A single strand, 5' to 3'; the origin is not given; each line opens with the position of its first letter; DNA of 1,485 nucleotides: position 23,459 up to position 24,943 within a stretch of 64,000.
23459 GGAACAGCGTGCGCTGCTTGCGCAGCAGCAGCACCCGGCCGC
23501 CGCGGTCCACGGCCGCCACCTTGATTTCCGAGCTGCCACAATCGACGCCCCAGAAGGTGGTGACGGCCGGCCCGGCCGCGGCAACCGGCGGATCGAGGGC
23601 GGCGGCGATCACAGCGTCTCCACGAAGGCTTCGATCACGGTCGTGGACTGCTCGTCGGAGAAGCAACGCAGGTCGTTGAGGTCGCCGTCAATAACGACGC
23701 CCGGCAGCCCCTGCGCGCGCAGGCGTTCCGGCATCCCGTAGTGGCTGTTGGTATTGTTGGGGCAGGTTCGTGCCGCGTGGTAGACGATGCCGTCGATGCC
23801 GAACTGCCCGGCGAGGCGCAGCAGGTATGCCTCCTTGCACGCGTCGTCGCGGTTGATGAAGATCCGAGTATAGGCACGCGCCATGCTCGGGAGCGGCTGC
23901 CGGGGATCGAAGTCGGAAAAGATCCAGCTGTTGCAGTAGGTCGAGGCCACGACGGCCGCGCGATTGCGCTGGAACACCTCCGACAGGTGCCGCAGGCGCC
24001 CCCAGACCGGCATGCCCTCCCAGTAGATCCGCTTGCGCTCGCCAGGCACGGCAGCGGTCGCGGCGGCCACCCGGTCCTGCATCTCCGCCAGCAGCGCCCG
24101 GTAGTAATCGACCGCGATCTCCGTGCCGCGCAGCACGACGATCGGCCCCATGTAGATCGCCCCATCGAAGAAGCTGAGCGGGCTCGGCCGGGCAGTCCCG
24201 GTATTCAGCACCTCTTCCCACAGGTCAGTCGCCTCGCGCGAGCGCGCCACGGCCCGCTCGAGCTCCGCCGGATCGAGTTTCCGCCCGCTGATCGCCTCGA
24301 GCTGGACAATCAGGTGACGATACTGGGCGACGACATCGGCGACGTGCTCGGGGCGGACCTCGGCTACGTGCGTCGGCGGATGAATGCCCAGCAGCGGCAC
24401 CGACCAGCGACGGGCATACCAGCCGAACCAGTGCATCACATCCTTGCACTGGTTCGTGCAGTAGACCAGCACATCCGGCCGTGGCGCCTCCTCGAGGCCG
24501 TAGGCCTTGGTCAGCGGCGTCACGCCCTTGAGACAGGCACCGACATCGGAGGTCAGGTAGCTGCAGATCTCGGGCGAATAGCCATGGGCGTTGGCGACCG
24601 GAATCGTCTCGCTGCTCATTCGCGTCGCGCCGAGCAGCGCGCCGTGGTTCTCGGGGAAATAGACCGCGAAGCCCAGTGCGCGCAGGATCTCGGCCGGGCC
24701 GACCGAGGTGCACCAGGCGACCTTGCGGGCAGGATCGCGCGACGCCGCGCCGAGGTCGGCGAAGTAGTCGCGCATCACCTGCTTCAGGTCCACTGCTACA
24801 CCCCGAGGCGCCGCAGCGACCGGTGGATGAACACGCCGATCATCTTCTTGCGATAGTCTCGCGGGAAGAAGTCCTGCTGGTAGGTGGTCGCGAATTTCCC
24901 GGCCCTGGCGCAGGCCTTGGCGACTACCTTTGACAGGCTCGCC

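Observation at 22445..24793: Orphan single-subunit HgdB/BcrB-family protein with its own HgdC-type ATPase and ferredoxin, wedged between the Hcr-like Mo enzyme and the OFOR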

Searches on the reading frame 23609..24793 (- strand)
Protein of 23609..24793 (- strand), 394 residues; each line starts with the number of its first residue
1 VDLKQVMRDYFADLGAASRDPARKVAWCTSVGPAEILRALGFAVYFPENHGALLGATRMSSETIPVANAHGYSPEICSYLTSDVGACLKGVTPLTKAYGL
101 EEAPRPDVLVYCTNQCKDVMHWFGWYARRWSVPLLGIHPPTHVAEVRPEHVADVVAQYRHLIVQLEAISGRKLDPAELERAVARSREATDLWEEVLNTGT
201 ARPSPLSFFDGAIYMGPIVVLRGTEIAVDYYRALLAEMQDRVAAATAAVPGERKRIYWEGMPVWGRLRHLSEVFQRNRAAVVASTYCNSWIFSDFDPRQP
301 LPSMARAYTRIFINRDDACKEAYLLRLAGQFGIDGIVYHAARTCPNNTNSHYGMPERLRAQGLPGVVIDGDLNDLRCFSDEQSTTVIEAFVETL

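Call 4: search_protein_families(library=pfam, proteins=[window:23609-24793:-], max_evalue=0.01)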
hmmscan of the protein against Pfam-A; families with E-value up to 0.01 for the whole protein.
window:23609-24793:- (394 aa): 1 family
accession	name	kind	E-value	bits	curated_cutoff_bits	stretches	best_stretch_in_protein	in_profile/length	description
PF06050.19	HGD-D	-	1.5e-64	219.2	28.4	1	31-394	3-342/342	2-hydroxyglutaryl-CoA dehydratase, D-component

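Call 5: search_solved_structures(query=window:23609-24793:-, max_evalue=1, show_alignments=2)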
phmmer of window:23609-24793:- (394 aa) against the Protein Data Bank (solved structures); distinct sequences matched with E-value up to 1: 4.
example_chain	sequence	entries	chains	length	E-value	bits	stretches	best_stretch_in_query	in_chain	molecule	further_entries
3o3m_A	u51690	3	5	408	4.8e-48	167.5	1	9-393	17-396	alpha subunit 2-hydroxyisocaproyl-CoA dehydratase | alpha-subunit 2-hydroxyisocaproyl-CoA dehydratase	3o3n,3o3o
9g87_A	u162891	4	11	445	5.1e-27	98.3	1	5-392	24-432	3-methylbenzoyl-CoA reductase beta subunit MbdO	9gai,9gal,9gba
8s02_A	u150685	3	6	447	6.3e-21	78.2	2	25-270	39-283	BzdO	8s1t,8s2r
7tdp_A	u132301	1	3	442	0.98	11.7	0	289-369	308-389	Glutamine synthetase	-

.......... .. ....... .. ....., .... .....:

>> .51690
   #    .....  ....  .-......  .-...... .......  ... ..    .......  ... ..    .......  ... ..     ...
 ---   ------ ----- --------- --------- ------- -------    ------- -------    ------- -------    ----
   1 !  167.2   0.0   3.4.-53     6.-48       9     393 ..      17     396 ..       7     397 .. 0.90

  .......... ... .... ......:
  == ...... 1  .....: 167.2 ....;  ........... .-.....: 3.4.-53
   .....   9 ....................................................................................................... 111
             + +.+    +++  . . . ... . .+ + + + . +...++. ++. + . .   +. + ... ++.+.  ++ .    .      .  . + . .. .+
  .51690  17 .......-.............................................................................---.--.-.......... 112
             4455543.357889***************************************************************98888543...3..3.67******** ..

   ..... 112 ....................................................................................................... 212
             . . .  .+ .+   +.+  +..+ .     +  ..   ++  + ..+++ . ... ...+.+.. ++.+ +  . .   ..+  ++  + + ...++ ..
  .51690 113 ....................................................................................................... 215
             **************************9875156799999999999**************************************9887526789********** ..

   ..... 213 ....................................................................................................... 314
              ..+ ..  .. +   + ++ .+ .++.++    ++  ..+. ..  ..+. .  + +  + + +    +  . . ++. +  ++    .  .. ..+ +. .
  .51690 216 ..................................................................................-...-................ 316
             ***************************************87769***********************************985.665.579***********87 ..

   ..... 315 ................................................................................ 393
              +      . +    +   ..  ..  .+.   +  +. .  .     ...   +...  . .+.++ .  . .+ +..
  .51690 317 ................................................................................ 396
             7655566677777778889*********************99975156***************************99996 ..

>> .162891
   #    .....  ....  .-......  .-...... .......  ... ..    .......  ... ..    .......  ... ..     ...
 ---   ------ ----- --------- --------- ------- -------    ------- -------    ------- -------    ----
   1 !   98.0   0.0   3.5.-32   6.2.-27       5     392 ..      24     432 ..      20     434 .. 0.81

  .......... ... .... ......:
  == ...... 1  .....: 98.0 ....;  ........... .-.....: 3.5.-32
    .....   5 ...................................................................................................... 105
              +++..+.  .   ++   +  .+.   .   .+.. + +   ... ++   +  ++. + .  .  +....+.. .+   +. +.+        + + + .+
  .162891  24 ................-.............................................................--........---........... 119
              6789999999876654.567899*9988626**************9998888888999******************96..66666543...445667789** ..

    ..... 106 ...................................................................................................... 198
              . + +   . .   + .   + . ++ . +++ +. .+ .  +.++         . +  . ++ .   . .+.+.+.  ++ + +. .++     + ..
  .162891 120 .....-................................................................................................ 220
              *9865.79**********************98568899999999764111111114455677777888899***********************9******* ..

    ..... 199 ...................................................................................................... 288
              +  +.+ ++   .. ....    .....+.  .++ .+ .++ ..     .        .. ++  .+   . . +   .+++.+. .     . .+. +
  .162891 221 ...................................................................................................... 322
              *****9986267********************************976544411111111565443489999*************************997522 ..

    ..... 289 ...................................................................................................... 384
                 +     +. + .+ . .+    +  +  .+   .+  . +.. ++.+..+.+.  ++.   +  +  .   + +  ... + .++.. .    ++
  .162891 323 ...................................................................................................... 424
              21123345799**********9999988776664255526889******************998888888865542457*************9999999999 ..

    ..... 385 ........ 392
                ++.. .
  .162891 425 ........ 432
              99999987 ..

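Call 6: find_encoding_contigs(protein=window:23609-24793:-, flank=10000, max_places=6)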
Protein window:23609-24793:- (394 aa): no gene with exactly this product is on record in the collection.

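Call 9: search_protein_families(library=ncbifam, proteins=[window:23609-24793:-], max_evalue=0.001)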
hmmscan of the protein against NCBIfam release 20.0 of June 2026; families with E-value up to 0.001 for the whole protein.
window:23609-24793:- (394 aa): 4 families
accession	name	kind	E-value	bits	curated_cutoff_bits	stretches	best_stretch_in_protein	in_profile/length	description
NF052455.1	HyiscapDhHadB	equivalog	6.8e-61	206.1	750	1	9-393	14-393/398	(R)-2-hydroxyisocaproyl-CoA dehydratase subunit alpha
TIGR02260.1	benz_CoA_red_B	equivalog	2.6e-35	121.9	486.55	1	18-391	25-410/413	benzoyl-CoA reductase subunit B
TIGR03191.1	benz_CoA_bzdO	equivalog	2.4e-20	73.2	448.6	1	50-270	60-276/430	benzoyl-CoA reductase, bzd-type, subunit O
NF040772.1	double_cubane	equivalog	2e-15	56.7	350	1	154-394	129-372/372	double-cubane-cluster-containing anaerobic reductase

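Call 12: find_homologous_proteins(query=window:23609-24793:-, max_evalue=1e-10)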
Query window:23609-24793:- (394 aa): 7731 proteins with E <= 1e-10 among 8000 candidates; the best 120 are listed.
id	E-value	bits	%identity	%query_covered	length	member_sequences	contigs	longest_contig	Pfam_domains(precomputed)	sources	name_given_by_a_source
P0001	6.6e-259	877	96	99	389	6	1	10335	PF06050.20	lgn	-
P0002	2.7e-243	825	88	100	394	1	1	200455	PF06050.20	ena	-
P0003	3.6e-238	808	88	99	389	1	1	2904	PF06050.20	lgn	-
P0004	4.9e-222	755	81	100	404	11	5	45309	PF06050.20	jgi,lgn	-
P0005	1.2e-221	754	80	100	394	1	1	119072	PF06050.20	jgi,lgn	-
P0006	6.5e-221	752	80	100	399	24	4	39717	PF06050.20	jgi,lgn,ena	jgi:benzoyl-CoA reductase/2-hydroxyglutaryl-CoA dehydratase subunit BcrC/BadD/HgdB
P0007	1.7e-220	750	79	100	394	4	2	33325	PF06050.20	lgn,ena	-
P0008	1.0e-218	744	80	99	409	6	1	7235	PF06050.20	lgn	-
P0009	5.2e-218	742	79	100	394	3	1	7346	PF06050.20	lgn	-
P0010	2.0e-217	740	77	100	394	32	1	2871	PF06050.20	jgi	jgi:benzoyl-CoA reductase/2-hydroxyglutaryl-CoA dehydratase subunit BcrC/BadD/HgdB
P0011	8.8e-217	738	79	100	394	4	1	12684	PF06050.20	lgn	-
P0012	5.0e-215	732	78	100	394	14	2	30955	PF06050.20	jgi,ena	-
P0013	1.1e-214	731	78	100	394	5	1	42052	PF06050.20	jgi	jgi:benzoyl-CoA reductase/2-hydroxyglutaryl-CoA dehydratase subunit BcrC/BadD/HgdB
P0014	6.3e-213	725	77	100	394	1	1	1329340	PF06050.20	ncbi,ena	-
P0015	7.0e-213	725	77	100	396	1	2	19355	PF06050.20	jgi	jgi:benzoyl-CoA reductase/2-hydroxyglutaryl-CoA dehydratase subunit BcrC/BadD/HgdB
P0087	3.6e-182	624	66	100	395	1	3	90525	PF06050.20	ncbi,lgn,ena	ncbi:MAG: 2-hydroxyacyl-CoA dehydratase family protein [Bdellovibrionota bacterium]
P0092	1.2e-180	619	66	99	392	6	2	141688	PF06050.20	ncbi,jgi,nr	ncbi:MAG: 2-hydroxyglutaryl-CoA dehydratase [Alphaproteobacteria bacterium]|nr:MAG: 2-hydroxyglutary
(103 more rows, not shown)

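Call 13: find_encoding_contigs(protein=P0014, flank=10000, max_places=2)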
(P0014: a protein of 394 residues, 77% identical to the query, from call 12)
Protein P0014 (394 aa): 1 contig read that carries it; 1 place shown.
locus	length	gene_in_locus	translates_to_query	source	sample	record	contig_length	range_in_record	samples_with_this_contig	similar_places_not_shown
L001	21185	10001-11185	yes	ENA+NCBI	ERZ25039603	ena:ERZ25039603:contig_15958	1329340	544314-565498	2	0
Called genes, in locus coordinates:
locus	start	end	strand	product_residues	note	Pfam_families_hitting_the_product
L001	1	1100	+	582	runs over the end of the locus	PF00501:AMP-binding, PF23562:AMP-binding_C_3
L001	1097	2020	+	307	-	PF02558:ApbA, PF03807:F420_oxidored (weak), PF08546:ApbA_C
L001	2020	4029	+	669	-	PF02737:3HCDH_N, PF00725:3HCDH, PF00378:ECH_1, PF16113:ECH_2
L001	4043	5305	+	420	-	PF00108:Thiolase_N, PF02803:Thiolase_C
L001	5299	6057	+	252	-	PF00106:adh_short, PF23441:SDR (weak), PF08659:KR, PF13561:adh_short_C2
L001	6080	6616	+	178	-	PF00111:Fer2 (weak), PF13085:Fer2_3 (weak), PF01799:Fer2_2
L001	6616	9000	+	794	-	PF01315:Ald_Xan_dh_C, PF02738:MoCoBD_1, PF20256:MoCoBD_2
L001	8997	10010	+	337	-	PF00941:FAD_binding_5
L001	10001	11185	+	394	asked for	PF06050:HGD-D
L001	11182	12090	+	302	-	PF01869:BcrAD_BadFG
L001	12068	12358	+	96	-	PF13237:Fer4_10 (weak)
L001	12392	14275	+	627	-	PF01558:POR, PF01855:POR_N, PF17147:PFOR_II (weak)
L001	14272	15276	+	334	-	PF02775:TPP_enzyme_C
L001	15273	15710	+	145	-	PF13279:4HBT_2, PF03061:4HBT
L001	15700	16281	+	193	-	PF12804:NTP_transf_3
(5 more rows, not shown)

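Call 14: find_encoding_contigs(protein=P0092, flank=10000, max_places=2)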
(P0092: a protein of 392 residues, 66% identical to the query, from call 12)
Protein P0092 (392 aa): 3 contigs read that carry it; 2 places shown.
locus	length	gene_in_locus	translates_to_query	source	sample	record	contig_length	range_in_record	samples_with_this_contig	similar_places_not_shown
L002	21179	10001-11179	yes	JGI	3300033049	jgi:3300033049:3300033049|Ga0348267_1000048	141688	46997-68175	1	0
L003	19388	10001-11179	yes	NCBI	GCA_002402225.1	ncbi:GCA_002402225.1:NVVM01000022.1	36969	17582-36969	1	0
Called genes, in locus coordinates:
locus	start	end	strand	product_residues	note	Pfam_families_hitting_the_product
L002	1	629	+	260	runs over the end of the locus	PF00378:ECH_1, PF16113:ECH_2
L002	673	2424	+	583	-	PF00501:AMP-binding, PF23562:AMP-binding_C_3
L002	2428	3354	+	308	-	PF02558:ApbA, PF08546:ApbA_C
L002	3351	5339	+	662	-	PF02737:3HCDH_N, PF00725:3HCDH, PF00378:ECH_1, PF16113:ECH_2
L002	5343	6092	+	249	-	PF00106:adh_short, PF08659:KR, PF13561:adh_short_C2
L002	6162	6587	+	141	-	PF00111:Fer2 (weak), PF13085:Fer2_3 (weak), PF01799:Fer2_2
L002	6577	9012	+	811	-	PF01315:Ald_Xan_dh_C, PF02738:MoCoBD_1, PF20256:MoCoBD_2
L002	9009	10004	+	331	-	PF00941:FAD_binding_5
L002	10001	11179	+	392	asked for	PF06050:HGD-D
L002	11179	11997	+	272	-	PF01869:BcrAD_BadFG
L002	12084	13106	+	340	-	PF00106:adh_short (faint), PF01073:3Beta_HSD, PF01370:Epimerase, PF02719:Polysacc_synt_2, PF04321:RmlD_sub_bind, PF07993:NAD_binding_4 (faint), PF16363:GDP_Man_Dehyd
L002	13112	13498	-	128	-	PF01042:Ribonuc_L-PSP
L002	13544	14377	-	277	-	PF02775:TPP_enzyme_C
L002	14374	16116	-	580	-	PF01558:POR, PF01855:POR_N, PF02780:Transketolase_C (weak), PF17147:PFOR_II (weak)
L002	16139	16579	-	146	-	-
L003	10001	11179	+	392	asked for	PF06050:HGD-D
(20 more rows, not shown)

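Call 15: find_encoding_contigs(protein=P0087, flank=10000, max_places=2)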
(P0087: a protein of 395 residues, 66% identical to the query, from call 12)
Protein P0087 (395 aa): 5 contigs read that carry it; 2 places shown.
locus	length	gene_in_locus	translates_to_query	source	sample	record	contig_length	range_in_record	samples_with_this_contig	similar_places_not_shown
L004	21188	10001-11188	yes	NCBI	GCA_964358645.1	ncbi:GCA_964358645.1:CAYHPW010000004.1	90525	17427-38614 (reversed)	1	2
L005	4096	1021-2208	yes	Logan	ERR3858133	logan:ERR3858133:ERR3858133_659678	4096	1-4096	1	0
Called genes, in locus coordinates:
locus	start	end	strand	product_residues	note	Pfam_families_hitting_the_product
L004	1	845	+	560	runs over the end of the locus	PF00501:AMP-binding, PF23562:AMP-binding_C_3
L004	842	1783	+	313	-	PF02558:ApbA, PF08546:ApbA_C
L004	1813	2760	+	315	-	PF00378:ECH_1, PF16113:ECH_2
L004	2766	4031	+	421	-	PF00108:Thiolase_N, PF02803:Thiolase_C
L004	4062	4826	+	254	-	PF00106:adh_short, PF08659:KR, PF13561:adh_short_C2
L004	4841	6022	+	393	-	PF00108:Thiolase_N, PF00109:ketoacyl-synt (weak), PF02803:Thiolase_C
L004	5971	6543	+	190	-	PF00111:Fer2 (weak), PF01799:Fer2_2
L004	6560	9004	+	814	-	PF01315:Ald_Xan_dh_C, PF02738:MoCoBD_1, PF20256:MoCoBD_2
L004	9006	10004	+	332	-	PF00941:FAD_binding_5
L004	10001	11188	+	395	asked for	PF06050:HGD-D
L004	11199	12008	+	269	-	PF01869:BcrAD_BadFG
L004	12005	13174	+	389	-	PF00155:Aminotran_1_2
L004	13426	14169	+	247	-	-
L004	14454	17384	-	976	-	PF00082:Peptidase_S8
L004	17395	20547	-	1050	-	-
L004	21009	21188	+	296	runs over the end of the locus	PF14394:DUF4423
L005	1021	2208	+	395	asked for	PF06050:HGD-D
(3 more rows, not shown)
